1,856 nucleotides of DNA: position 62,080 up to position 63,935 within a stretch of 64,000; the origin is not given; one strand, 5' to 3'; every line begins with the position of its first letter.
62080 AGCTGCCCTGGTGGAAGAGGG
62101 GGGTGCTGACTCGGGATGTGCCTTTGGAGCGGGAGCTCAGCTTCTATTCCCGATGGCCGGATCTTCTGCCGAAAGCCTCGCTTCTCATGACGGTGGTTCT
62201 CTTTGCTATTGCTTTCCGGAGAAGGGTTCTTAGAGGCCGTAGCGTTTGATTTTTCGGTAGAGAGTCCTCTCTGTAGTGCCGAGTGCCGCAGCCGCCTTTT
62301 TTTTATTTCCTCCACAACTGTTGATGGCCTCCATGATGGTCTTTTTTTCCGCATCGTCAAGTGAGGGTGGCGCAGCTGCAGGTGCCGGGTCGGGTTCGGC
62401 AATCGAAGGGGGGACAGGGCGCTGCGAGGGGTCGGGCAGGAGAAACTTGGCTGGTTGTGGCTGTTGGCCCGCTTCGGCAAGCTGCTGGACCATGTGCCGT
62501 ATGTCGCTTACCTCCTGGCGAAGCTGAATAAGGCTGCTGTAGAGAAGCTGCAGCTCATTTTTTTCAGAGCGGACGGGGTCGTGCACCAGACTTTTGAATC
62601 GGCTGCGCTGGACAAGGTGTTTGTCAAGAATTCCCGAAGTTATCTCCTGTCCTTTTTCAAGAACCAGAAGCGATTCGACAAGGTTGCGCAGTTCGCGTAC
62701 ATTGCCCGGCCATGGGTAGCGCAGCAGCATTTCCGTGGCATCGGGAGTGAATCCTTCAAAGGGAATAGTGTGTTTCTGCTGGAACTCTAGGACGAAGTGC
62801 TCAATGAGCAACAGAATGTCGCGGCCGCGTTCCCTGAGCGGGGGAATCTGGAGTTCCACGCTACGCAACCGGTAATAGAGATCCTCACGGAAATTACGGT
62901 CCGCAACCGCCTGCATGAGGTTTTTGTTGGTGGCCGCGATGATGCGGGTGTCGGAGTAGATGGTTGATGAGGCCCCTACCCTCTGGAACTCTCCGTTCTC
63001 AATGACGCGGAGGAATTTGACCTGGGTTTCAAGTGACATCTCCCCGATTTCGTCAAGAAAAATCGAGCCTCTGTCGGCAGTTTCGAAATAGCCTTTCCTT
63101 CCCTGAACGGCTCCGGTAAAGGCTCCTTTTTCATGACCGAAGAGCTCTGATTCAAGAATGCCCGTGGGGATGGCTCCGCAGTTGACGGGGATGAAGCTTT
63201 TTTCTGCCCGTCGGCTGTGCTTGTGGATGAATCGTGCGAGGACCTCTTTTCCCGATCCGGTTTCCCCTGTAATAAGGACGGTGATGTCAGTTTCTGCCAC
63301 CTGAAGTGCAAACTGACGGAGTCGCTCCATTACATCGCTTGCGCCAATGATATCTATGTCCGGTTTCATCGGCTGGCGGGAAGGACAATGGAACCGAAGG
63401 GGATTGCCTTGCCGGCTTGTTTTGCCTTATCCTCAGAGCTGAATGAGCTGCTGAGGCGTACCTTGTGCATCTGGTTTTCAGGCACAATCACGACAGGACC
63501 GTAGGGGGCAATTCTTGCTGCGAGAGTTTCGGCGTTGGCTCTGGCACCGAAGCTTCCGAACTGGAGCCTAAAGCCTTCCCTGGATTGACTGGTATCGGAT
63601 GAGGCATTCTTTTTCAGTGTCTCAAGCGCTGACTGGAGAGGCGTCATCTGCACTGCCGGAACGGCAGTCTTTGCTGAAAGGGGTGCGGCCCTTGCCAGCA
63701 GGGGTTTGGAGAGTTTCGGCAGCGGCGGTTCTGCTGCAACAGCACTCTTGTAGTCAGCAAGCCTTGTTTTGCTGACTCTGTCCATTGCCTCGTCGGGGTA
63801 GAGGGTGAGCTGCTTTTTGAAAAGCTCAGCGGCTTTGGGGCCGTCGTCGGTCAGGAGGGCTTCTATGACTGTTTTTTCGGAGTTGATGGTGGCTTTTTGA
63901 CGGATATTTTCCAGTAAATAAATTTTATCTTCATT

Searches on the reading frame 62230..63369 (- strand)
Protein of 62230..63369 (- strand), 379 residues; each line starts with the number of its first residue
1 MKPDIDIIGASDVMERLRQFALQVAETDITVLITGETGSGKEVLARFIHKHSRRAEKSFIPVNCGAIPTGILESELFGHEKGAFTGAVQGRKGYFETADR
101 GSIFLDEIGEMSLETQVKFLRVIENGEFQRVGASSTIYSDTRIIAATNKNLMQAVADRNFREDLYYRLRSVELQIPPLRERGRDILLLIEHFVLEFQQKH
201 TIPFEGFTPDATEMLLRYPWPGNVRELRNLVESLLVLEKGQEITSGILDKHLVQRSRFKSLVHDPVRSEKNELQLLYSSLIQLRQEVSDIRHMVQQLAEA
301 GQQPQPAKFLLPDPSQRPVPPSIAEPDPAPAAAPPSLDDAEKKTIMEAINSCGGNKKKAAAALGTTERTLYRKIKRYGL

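Call 31: search_protein_families(library=pfam, proteins=[window:62230-63369:-])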
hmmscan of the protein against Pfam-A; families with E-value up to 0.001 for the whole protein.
window:62230-63369:- (379 aa): 9 families
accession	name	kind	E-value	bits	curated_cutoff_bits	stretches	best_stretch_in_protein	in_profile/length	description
PF00158.32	Sigma54_activat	-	8.2e-69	231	20.2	1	7-173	1-167/168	Sigma-54 interaction domain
PF25601.1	AAA_lid_14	-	1.1e-23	83.3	27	1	179-257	1-79/87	AAA+ ATPase lid domain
PF14532.12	Sigma54_activ_2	-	3.5e-19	69.9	25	1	8-178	1-138/138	Sigma-54 interaction domain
PF02954.25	HTH_8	-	1.6e-13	50.6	22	1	337-377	2-42/42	Bacterial regulatory protein, Fis family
PF07728.20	AAA_5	-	0.00014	22.3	22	1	31-150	2-124/139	AAA domain (dynein-related subfamily)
PF00493.29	MCM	-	0.00014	21.5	23.3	1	26-150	55-174/224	MCM P-loop domain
PF07724.20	AAA_2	-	0.00017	22.1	27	1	29-154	4-130/166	AAA domain (Cdc48 subfamily)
PF01078.27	Mg_chelatase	-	0.00037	20.4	20.3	0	86-149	93-158/207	Magnesium chelatase, subunit ChlI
PF20720.3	nSTAND3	-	0.00041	20.5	27.2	0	21-62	10-51/155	Novel STAND NTPase 3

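Call 40: search_protein_families(library=ncbifam, proteins=[window:62230-63369:-], max_evalue=1e-10)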
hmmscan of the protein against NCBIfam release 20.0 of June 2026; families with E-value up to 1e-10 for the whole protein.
window:62230-63369:- (379 aa): 25 families
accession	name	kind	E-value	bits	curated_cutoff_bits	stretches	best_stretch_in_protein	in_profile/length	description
NF041552.1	TF_PrdR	equivalog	2e-100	336.8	795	1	6-259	268-521/577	sigma-54 dependent transcriptional regulator PrdR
TIGR01817.1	nifA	equivalog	1.6e-99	334.1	528.85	1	7-378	198-528/534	nif-specific transcriptional activator NifA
NF003451.0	PRK05022.1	equivalog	7.2e-93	312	476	1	5-297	190-479/512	nitric oxide reductase transcriptional regulator NorR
TIGR01818.1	ntrC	equivalog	9.3e-92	308.2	558.6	1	4-264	133-394/463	nitrogen regulation protein NR(I)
NF008469.0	PRK11361.1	equivalog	1.8e-90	303.9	714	1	7-260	145-398/461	acetoacetate metabolism transcriptional regulator AtoC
TIGR02915.1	PEP_resp_reg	equivalog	2.3e-89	300.3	502.6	1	7-262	141-396/445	PEP-CTERM-box response regulator transcription factor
NF038308.1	RNA_repair_RtcR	equivalog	2.4e-89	300.6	650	1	7-371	182-505/530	RNA repair transcriptional activator RtcR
NF050807.1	TransRegFlbDCaul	equivalog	4e-89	299.5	750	1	6-249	119-362/454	sigma-54-dependent transcriptional regulator FlbD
NF041946.1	LuxO_transreg_Vib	equivalog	2.8e-85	286.8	800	1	7-268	135-396/463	quorum-sensing sigma-54 dependent transcriptional regulator LuxO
TIGR02974.1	phageshock_pspF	equivalog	1.6e-82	277.4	443.55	1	7-377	1-336/336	phage shock protein operon transcriptional activator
TIGR02329.1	propionate_PrpR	equivalog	1.7e-81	274.5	499.2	1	6-239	213-451/526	propionate catabolism operon regulatory protein PrpR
NF007689.0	PRK10365.1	equivalog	1.4e-79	267.9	760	1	6-245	140-379/441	sigma-54-dependent response regulator transcription factor ZraR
NF011958.0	PRK15429.1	equivalog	3.9e-78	263.7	830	1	6-258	380-632/692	formate hydrogenlyase transcriptional activator FlhA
NF049963.1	RespRegFlgRCampy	domain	2.5e-77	260.5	750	1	6-260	135-385/429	fla regulon two-component system response regulator FlgR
NF041906.1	V4R_TF_MobR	exception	4.8e-77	259.7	999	1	7-290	234-526/544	phenol degradation transcriptional regulator MobR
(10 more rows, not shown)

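Call 43: find_homologous_proteins(query=window:62230-63369:-, max_evalue=1e-60)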
Query window:62230-63369:- (379 aa): 7820 proteins with E <= 1e-60 among 8000 candidates; the best 120 are listed.
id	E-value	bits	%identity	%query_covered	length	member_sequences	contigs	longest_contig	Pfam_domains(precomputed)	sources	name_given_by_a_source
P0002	2.9e-247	838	100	100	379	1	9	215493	PF00158.33,PF25601.2,PF02954.26,PF14532.13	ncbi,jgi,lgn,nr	ncbi:MAG: sigma-54-dependent Fis family transcriptional regulator [Chlorobium sp.]|nr:sigma-54 depen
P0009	2.4e-224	762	91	100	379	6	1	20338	PF00158.33,PF25601.2,PF02954.26,PF14532.13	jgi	-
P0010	8.4e-221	751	91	100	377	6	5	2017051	PF00158.33,PF25601.2,PF02954.26,PF14532.13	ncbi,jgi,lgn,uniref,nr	ncbi:sigma-54 interaction domain-containing protein [Chlorobium phaeovibrioides]|uniref:Sigma-54-dep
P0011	4.0e-178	610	75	100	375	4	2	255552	PF00158.33,PF25601.2,PF02954.26,PF14532.13,PF07728.21,PF01078.28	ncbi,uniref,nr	ncbi:MAG: sigma-54-dependent Fis family transcriptional regulator [Pelodictyon luteolum]|uniref:Sigm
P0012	3.1e-177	607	75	100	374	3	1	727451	PF00158.33,PF25601.2,PF02954.26,PF18024.8,PF14532.13,PF07728.21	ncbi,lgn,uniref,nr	ncbi:sigma-54 dependent transcriptional regulator [Chlorobium sp. N1]|uniref:sigma-54 interaction do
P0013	6.9e-174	596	73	100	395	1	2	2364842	PF00158.33,PF25601.2,PF02954.26,PF14532.13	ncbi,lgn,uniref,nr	ncbi:sigma-54 interaction domain-containing protein [Pelodictyon luteolum]|uniref:DNA-binding protei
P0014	3.9e-173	594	73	100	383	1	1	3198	PF00158.33,PF25601.2,PF02954.26,PF14532.13,PF07728.21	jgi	jgi:transcriptional regulator with PAS, ATPase and Fis domain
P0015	7.7e-173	593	72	100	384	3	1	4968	PF00158.33,PF25601.2,PF02954.26,PF18024.8,PF14532.13,PF07728.21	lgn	-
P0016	1.1e-172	592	73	100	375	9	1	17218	PF00158.33,PF25601.2,PF02954.26,PF18024.8,PF14532.13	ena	-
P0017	1.4e-172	592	74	100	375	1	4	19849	PF00158.33,PF25601.2,PF02954.26,PF14532.13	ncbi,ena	-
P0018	1.1e-171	589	73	100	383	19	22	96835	PF00158.33,PF25601.2,PF02954.26,PF18024.8,PF14532.13,PF07728.21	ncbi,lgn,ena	-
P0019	2.0e-171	588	71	100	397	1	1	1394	PF00158.33,PF25601.2,PF02954.26,PF18024.8,PF14532.13,PF07728.21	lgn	-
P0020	2.3e-171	588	72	100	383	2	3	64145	PF00158.33,PF25601.2,PF02954.26,PF14532.13,PF07728.21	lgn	-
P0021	2.3e-171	588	72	100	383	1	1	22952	PF00158.33,PF25601.2,PF02954.26,PF18024.8,PF14532.13,PF07728.21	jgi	jgi:DNA-binding NtrC family response regulator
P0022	2.4e-171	588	72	100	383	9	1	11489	PF00158.33,PF25601.2,PF02954.26,PF14532.13,PF07728.21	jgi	jgi:DNA-binding NtrC family response regulator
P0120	1.1e-163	563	68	100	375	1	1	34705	PF00158.33,PF25601.2,PF02954.26,PF14532.13,PF07728.21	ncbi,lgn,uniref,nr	ncbi:sigma-54-dependent Fis family transcriptional regulator [Chlorobaculum sp. 24CR]|uniref:sigma-5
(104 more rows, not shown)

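Call 44: find_encoding_contigs(protein=P0120, flank=10000, max_places=3)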
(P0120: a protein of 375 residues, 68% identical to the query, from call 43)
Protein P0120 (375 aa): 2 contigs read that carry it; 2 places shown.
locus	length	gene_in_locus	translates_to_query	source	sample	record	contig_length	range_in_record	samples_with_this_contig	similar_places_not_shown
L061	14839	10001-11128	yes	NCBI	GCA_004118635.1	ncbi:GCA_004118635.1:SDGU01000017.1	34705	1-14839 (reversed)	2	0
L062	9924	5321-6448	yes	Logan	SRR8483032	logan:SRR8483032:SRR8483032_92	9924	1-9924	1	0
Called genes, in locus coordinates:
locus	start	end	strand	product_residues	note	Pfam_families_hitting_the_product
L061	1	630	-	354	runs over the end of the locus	PF01628:HrcA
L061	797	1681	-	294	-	PF17827:PrmC_N, PF05971:Methyltransf_10 (weak), PF06325:PrmA, PF05175:MTS, PF08241:Methyltransf_11, PF08242:Methyltransf_12, PF13649:Methyltransf_25, PF13847:Methyltransf_31, +4 more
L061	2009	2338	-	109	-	-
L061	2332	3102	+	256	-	PF14371:DUF4412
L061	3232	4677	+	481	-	PF00587:tRNA-synt_2b, PF03129:HGTP_anticodon, PF09180:ProRS-C_1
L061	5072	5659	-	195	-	PF00578:AhpC-TSA, PF08534:Redoxin, PF10417:1-cysPrx_C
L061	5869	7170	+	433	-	PF00860:Xan_ur_permease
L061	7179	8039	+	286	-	PF00795:CN_hydrolase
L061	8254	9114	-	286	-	PF00288:GHMP_kinases_N, PF08544:GHMP_kinases_C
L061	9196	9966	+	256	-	PF05036:SPOR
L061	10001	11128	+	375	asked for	PF00158:Sigma54_activat, PF14532:Sigma54_activ_2, PF07728:AAA_5 (weak), PF25601:AAA_lid_14, PF02954:HTH_8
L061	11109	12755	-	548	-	PF20154:LNT_N, PF00795:CN_hydrolase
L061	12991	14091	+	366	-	PF02327:BChl_A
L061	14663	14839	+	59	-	PF01527:HTH_Tnp_1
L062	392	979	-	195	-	PF00578:AhpC-TSA, PF08534:Redoxin, PF10417:1-cysPrx_C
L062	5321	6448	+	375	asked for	PF00158:Sigma54_activat, PF14532:Sigma54_activ_2, PF07728:AAA_5 (weak), PF25601:AAA_lid_14, PF02954:HTH_8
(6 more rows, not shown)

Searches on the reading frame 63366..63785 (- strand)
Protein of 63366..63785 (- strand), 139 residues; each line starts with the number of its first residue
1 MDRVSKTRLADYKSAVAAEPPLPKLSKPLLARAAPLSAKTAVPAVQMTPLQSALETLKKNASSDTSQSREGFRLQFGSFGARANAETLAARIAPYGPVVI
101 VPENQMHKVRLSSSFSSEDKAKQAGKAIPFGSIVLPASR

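Call 31: search_protein_families(library=pfam, proteins=[window:63366-63785:-])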
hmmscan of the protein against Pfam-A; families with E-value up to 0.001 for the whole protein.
window:63366-63785:- (139 aa): 1 family
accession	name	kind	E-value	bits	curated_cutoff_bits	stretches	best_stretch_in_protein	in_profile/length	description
PF05036.18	SPOR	-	1.2e-10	42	21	1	69-129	2-65/76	SPOR domain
